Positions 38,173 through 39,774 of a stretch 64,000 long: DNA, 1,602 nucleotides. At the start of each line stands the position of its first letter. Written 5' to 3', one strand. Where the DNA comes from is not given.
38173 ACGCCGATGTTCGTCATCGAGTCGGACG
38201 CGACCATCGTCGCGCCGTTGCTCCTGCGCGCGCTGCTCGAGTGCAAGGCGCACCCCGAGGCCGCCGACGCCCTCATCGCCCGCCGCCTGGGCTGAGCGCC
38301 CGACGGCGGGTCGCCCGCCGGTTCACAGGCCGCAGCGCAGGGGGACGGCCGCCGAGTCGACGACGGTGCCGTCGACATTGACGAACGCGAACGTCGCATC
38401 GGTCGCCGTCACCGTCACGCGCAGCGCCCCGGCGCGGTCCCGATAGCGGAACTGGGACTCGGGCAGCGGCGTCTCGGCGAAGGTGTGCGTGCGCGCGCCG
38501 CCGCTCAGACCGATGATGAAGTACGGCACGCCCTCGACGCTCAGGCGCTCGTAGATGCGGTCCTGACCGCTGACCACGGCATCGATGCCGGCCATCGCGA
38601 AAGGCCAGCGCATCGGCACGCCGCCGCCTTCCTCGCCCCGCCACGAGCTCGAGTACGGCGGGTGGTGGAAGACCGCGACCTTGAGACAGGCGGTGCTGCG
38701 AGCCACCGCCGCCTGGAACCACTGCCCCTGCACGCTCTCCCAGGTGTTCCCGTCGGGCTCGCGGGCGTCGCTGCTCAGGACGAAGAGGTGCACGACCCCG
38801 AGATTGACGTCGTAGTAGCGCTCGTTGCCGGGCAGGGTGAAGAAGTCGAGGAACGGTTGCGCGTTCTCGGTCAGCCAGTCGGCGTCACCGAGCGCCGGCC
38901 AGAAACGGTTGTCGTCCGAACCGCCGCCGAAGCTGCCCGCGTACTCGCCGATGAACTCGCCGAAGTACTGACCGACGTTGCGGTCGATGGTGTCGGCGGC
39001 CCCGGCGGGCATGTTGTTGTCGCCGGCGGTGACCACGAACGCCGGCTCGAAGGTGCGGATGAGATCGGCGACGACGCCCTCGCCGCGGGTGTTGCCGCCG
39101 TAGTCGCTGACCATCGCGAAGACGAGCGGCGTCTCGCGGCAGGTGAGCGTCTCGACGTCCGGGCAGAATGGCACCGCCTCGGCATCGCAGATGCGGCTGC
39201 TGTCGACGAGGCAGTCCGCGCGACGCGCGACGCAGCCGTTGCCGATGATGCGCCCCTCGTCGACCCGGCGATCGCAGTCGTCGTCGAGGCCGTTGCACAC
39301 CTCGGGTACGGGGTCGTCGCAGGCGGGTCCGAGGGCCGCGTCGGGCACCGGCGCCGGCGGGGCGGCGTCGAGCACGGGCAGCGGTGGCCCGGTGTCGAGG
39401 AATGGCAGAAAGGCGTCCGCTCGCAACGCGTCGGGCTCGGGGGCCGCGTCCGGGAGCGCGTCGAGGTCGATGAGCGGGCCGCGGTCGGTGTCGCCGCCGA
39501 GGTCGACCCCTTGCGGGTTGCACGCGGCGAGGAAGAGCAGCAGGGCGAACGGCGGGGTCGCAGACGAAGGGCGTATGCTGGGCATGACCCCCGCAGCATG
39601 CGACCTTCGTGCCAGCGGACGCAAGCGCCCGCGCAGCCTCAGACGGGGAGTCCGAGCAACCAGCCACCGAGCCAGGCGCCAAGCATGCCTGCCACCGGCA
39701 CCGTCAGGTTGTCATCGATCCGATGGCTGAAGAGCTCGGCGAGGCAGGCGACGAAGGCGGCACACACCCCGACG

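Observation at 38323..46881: Orphan FliI/YscN-type ATPase embedded in a non-secretion gene cluster (M16 peptidase, UbiA prenyltransferase, CBS, YkgJ, polyprenol-kinase-like, phosphoesterase)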

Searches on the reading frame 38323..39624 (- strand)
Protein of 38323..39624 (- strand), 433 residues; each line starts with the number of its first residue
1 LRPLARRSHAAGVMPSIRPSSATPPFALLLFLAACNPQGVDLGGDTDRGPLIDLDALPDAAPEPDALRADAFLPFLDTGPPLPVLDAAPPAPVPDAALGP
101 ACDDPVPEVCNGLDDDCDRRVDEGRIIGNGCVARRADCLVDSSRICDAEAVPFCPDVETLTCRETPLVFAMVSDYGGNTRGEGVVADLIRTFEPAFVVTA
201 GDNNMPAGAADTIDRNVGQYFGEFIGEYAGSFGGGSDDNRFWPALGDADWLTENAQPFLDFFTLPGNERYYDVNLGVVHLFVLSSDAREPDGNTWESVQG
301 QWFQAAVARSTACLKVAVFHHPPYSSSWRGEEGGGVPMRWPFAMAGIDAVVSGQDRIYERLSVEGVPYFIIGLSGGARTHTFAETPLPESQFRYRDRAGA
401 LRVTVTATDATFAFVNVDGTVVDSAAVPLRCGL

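Call 5: search_protein_families(library=pfam, proteins=[window:38323-39624:-], max_evalue=0.01)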
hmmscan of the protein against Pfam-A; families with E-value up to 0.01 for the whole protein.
window:38323-39624:- (433 aa): 0 families

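Call 6: search_protein_families(library=ncbifam, proteins=[window:38323-39624:-], max_evalue=0.01)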
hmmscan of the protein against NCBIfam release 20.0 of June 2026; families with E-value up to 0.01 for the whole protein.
window:38323-39624:- (433 aa): 0 families

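Call 60: search_protein_families(library=pfam, proteins=[window:38323-39585:-], max_evalue=5)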
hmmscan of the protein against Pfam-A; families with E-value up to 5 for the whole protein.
window:38323-39585:- (420 aa): 1 family
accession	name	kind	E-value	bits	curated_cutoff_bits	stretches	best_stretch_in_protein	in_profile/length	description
PF11617.13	Cu-binding_MopE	-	0.019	15.6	27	1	94-110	14-30/30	Putative metal-binding motif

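Call 61: search_solved_structures(query=window:38323-39585:-, max_evalue=1)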
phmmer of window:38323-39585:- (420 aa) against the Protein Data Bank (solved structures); distinct sequences matched with E-value up to 1: 19.
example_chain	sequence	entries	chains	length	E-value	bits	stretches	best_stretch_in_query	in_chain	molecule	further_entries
37es_A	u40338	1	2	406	0.24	13.5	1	309-389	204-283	NADPH dehydrogenase 1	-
1bwk_A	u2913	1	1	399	0.3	13.1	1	309-388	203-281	PROTEIN (NADPH DEHYDROGENASE 1)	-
1bwl_A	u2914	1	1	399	0.31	13.1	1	309-388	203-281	PROTEIN (NADPH DEHYDROGENASE 1)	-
4yil_A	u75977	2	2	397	0.31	13.1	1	309-388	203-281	NADPH dehydrogenase 1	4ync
1k02_A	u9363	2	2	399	0.31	13.1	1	309-388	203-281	NADPH DEHYDROGENASE 1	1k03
3rnd_A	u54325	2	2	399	0.31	13.1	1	309-388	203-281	NADPH dehydrogenase 1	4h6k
4gbu_A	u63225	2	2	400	0.31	13.1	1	309-388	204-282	NADPH dehydrogenase 1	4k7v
4k7y_A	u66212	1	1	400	0.31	13.1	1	309-388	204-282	NADPH dehydrogenase 1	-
4h4i_A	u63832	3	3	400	0.31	13.1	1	309-388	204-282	NADPH dehydrogenase 1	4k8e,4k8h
4ge8_A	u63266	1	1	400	0.31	13.1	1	309-388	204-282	NADPH dehydrogenase 1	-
3txz_A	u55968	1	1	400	0.31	13.1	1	309-388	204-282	NADPH dehydrogenase 1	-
1oya_A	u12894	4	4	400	0.31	13.1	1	309-388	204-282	OLD YELLOW ENZYME | NADPH dehydrogenase 1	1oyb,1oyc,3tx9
4gwe_A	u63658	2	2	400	0.31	13.1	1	309-388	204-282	NADPH dehydrogenase 1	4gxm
37fx_A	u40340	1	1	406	0.31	13.1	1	309-388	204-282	NADPH dehydrogenase 1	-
4rnx_A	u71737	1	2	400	0.31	13.1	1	309-388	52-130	NADPH dehydrogenase 1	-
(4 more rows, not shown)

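Call 79: search_protein_families(library=padloc, proteins=[window:38323-39585:-], max_evalue=0.001)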
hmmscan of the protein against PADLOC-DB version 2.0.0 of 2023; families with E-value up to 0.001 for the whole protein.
window:38323-39585:- (420 aa): 0 families

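Call 97: search_solved_structures(query=A3, max_evalue=1, show_alignments=1)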
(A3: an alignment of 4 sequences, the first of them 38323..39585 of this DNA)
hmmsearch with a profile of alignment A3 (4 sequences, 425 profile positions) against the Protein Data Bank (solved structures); distinct sequences matched with E-value up to 1: 0.

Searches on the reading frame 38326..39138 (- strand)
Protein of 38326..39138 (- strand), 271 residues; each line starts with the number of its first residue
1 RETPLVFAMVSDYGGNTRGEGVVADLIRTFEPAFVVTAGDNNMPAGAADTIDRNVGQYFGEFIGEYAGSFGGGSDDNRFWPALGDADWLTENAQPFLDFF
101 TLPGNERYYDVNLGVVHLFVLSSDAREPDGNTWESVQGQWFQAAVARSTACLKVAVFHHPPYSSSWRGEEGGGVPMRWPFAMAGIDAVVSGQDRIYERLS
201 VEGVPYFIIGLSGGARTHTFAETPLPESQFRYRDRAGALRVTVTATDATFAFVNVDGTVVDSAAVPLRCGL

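Call 96: predict_structure(protein=window:38326-39138:-)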
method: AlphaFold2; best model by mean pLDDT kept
length: 271 residues; sequences in the alignment: 1
mean_pLDDT: 35.4   pTM: 0.27
mean pLDDT of the five models: 35.4, 35.0, 33.9, 32.5, 26.2
residues with pLDDT >= 90: 0; 70-90: 0; 50-70: 0; < 50: 271
segments of 3 or more residues with pLDDT < 50: 1-271
pLDDT, mean of each block of 10 residues (from residue 1): 40 38 46 41 32 31 34 32 38 44 33 34 35 40 43 38 25 26 26 32 35 33 29 30 37 44 40 30
secondary structure, 60 per line:
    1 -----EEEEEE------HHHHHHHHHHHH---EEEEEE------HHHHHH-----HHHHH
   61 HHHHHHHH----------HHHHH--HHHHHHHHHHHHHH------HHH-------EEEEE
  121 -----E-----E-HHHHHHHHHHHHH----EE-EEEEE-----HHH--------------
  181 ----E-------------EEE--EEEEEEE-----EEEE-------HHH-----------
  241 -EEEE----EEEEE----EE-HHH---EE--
elements in order: E6-11 H18-29 E33-38 H45-50 H56-68 H79-83 H86-99 E116-120 H134-146 E154-158 E199-201 E204-210 E216-219 E242-245 E250-254
